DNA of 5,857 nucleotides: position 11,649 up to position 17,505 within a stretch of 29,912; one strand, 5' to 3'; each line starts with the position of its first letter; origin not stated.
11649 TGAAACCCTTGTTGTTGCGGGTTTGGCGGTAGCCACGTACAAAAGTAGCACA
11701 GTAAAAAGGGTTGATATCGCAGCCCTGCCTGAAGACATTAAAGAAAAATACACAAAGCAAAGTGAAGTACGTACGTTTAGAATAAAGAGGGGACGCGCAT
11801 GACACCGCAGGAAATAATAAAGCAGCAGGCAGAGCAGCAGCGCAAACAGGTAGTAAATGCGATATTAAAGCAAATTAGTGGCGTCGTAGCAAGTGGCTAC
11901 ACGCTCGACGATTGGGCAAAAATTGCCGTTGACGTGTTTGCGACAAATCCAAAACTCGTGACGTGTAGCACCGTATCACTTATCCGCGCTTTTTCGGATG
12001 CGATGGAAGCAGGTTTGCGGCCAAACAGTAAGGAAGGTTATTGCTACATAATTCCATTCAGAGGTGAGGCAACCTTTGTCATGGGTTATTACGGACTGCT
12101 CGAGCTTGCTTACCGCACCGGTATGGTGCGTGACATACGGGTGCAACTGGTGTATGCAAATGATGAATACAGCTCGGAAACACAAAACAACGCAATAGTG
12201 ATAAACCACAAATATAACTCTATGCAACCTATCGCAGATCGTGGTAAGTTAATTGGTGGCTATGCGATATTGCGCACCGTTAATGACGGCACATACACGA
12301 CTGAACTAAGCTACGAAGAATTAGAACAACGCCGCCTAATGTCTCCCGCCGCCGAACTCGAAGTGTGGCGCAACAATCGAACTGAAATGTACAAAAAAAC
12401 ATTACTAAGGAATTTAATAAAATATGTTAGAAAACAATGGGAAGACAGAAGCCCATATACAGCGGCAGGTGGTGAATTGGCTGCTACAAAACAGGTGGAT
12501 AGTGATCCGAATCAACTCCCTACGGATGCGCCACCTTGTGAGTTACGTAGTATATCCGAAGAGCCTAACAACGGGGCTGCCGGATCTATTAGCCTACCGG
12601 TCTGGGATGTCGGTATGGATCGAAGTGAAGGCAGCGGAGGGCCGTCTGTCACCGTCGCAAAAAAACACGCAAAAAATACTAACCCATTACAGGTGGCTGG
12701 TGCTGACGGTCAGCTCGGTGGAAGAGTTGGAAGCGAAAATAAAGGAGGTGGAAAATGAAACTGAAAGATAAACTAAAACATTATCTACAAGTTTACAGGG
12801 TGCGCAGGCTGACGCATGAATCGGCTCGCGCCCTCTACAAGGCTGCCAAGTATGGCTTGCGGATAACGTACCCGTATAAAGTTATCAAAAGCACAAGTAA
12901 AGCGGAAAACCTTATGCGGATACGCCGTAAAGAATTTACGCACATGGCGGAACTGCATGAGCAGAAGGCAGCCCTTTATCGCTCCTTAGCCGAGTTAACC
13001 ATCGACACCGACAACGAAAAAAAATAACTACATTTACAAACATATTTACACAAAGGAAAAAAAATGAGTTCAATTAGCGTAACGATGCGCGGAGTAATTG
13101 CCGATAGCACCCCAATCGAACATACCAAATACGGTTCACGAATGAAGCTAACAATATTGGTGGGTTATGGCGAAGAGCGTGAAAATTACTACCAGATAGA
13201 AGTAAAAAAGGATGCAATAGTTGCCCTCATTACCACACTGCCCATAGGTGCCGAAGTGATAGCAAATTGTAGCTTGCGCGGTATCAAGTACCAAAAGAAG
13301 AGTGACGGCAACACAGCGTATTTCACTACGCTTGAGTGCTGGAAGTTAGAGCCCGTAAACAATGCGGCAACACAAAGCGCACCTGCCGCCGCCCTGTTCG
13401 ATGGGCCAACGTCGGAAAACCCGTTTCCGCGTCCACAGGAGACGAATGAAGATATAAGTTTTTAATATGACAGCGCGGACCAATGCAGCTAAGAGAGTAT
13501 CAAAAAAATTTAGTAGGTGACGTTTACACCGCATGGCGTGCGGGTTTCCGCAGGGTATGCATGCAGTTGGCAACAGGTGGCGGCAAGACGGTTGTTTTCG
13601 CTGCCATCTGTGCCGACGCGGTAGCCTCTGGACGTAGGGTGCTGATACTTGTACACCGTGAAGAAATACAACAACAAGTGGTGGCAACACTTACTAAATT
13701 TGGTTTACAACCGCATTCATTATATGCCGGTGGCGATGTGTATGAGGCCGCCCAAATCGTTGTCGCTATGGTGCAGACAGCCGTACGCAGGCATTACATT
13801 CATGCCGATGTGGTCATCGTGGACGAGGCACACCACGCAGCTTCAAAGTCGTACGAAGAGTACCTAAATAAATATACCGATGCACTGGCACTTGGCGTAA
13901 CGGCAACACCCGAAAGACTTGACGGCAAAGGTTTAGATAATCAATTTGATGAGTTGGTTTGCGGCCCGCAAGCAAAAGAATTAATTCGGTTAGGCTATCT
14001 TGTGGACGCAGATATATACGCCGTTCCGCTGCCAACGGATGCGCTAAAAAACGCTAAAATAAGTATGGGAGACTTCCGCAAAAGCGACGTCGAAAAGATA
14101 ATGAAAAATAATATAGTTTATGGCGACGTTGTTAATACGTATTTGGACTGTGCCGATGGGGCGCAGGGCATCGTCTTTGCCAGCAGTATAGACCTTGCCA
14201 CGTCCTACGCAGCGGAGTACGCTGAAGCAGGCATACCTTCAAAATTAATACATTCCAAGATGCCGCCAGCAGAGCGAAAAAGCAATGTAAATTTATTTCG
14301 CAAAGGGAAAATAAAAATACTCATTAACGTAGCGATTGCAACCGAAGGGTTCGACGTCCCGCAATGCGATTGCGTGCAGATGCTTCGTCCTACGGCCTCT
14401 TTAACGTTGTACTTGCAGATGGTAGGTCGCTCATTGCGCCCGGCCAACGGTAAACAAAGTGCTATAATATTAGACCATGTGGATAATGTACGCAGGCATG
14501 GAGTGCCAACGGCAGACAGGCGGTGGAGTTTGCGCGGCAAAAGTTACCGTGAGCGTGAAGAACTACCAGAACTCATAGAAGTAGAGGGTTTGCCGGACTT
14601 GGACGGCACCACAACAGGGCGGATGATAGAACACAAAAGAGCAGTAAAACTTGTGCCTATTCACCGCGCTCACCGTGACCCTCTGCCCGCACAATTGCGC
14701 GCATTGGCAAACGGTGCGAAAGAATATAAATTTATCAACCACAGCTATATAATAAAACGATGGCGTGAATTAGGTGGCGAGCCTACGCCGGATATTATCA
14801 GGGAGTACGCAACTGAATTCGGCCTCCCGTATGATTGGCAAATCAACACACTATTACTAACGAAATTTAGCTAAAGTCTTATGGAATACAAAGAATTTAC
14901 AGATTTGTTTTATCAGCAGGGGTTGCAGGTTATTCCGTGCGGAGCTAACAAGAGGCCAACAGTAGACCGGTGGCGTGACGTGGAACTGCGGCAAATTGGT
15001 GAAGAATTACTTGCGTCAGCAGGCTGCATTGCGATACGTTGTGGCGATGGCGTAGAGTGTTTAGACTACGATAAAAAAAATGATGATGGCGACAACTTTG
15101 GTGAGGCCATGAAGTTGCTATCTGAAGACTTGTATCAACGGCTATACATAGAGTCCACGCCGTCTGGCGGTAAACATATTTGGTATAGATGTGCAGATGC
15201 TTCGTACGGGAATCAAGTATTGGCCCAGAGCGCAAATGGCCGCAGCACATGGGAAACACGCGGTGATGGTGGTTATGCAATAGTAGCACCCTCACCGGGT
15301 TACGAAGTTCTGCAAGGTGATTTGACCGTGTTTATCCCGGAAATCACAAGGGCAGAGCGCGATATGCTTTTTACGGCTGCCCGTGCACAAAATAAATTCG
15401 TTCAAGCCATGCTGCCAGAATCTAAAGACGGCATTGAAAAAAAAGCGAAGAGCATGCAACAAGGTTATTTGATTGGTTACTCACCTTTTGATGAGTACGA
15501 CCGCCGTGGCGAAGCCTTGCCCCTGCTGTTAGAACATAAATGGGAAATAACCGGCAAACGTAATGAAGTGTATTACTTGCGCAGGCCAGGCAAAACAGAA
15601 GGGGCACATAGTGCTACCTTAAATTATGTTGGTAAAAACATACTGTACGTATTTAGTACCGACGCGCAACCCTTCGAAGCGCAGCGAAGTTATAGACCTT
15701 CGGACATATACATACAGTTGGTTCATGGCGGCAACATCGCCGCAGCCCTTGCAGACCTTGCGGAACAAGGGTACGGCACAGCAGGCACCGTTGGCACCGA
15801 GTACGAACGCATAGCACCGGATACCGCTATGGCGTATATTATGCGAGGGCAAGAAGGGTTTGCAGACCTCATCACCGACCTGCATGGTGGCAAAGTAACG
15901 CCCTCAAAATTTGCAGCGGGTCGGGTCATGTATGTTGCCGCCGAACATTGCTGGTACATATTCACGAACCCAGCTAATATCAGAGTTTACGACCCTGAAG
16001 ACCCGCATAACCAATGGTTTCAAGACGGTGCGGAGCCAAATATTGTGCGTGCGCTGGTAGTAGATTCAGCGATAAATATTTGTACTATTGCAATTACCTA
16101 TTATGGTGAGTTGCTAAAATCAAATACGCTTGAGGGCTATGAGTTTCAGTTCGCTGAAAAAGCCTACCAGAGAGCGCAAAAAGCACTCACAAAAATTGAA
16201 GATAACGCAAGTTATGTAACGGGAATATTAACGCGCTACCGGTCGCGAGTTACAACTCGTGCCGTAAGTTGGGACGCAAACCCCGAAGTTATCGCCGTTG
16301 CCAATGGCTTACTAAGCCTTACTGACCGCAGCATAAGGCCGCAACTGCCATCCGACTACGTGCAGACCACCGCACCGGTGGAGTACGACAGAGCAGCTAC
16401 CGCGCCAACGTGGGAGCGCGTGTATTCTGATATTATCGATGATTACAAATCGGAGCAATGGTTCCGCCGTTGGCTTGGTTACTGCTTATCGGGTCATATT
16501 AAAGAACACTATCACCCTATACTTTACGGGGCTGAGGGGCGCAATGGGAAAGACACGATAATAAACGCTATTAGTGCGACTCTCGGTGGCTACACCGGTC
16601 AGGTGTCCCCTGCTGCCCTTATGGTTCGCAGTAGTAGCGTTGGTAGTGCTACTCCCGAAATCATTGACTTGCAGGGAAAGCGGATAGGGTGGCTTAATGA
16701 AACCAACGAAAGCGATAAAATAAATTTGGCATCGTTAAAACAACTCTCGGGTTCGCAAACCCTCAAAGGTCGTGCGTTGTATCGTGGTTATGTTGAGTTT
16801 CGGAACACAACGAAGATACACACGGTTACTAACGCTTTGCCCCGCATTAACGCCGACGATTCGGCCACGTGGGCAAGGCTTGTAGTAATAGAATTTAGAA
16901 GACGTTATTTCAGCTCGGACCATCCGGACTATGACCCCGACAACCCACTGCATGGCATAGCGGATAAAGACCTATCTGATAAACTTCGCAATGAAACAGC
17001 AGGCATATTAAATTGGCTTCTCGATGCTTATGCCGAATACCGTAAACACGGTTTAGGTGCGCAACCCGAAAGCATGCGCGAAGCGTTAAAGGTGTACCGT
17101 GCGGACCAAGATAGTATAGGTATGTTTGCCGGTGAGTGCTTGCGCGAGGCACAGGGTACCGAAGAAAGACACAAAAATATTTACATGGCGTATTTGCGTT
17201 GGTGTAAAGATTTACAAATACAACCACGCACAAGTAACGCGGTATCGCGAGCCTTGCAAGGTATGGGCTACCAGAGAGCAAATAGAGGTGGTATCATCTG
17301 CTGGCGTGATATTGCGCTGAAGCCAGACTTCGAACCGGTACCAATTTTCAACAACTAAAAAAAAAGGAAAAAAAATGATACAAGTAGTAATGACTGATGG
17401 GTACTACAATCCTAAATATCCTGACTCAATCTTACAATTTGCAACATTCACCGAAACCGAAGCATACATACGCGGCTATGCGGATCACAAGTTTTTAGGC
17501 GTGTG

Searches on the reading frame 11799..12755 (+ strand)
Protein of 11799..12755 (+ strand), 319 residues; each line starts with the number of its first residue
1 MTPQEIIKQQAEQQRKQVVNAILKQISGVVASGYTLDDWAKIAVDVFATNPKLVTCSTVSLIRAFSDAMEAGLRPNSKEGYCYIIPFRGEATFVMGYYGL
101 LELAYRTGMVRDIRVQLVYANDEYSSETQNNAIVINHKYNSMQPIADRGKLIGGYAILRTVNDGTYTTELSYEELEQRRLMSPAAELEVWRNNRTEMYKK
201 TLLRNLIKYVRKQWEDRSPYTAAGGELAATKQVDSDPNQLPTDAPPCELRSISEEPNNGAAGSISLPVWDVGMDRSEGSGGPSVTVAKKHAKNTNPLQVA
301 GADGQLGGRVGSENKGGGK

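Call 28: search_protein_families(library=pfam, proteins=[window:11799-12755:+], max_evalue=0.01)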
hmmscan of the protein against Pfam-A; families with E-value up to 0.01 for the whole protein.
window:11799-12755:+ (319 aa): 1 family
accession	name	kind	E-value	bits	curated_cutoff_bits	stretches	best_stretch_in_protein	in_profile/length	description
PF03837.19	RecT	-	1.7e-31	109.8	24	1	39-221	3-183/198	RecT family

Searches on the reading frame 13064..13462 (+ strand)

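Call 28: search_protein_families(library=pfam, proteins=[window:13064-13462:+], max_evalue=0.01)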
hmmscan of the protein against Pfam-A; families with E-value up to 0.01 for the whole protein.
window:13064-13462:+ (133 aa): 1 family
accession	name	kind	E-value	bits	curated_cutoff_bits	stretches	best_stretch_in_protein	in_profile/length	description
PF11325.14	DUF3127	-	0.001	19.7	27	1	24-96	20-85/85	Domain of unknown function (DUF3127)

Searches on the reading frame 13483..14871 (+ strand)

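Call 27: search_protein_families(library=pfam, proteins=[window:13483-14871:+], max_evalue=0.01)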
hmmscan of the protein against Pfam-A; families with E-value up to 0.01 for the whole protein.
window:13483-14871:+ (463 aa): 8 families
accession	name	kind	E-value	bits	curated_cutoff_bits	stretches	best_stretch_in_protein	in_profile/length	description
PF04851.21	ResIII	-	2.1e-27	96.5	22.5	1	1-145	2-164/164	Type III restriction enzyme, res subunit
PF00271.37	Helicase_C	-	9.9e-19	68.1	23.5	1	221-319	10-108/110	Helicase conserved C-terminal domain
PF00270.35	DEAD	-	1.2e-12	48.3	26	1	21-144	14-161/167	DEAD/DEAH box helicase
PF18766.7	SWI2_SNF2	-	8.8e-07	29.2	26.7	1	31-158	27-170/221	SWI2/SNF2 ATPase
PF09848.15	SLFN-g3_helicase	-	0.00036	20.4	24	1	31-124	10-96/354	Schlafen group 3, DNA/RNA helicase domain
PF25199.1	nSTAND_NTPase5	-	0.0015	18.8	34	1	4-72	22-92/145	Novel STAND NTPase 5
PF13401.12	AAA_22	-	0.002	18.9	27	0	31-128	14-104/130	AAA domain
PF13604.12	AAA_30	-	0.0055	16.9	27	0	26-133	22-114/191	AAA domain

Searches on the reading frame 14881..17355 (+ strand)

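Call 27: search_protein_families(library=pfam, proteins=[window:14881-17355:+], max_evalue=0.01)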
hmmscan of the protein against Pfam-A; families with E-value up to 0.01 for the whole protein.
window:14881-17355:+ (825 aa): 3 families
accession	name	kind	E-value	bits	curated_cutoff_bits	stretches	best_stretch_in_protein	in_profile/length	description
PF08706.16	D5_N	-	4.8e-12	46.8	22.4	1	428-518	53-143/145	D5 N terminal like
PF09250.16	Prim-Pol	-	4.3e-09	37.4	22.8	1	11-144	5-146/158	Bifunctional DNA primase/polymerase, N-terminal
PF19263.5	DUF5906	-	3.4e-05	24.9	27.6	1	548-661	1-110/114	Family of unknown function (DUF5906)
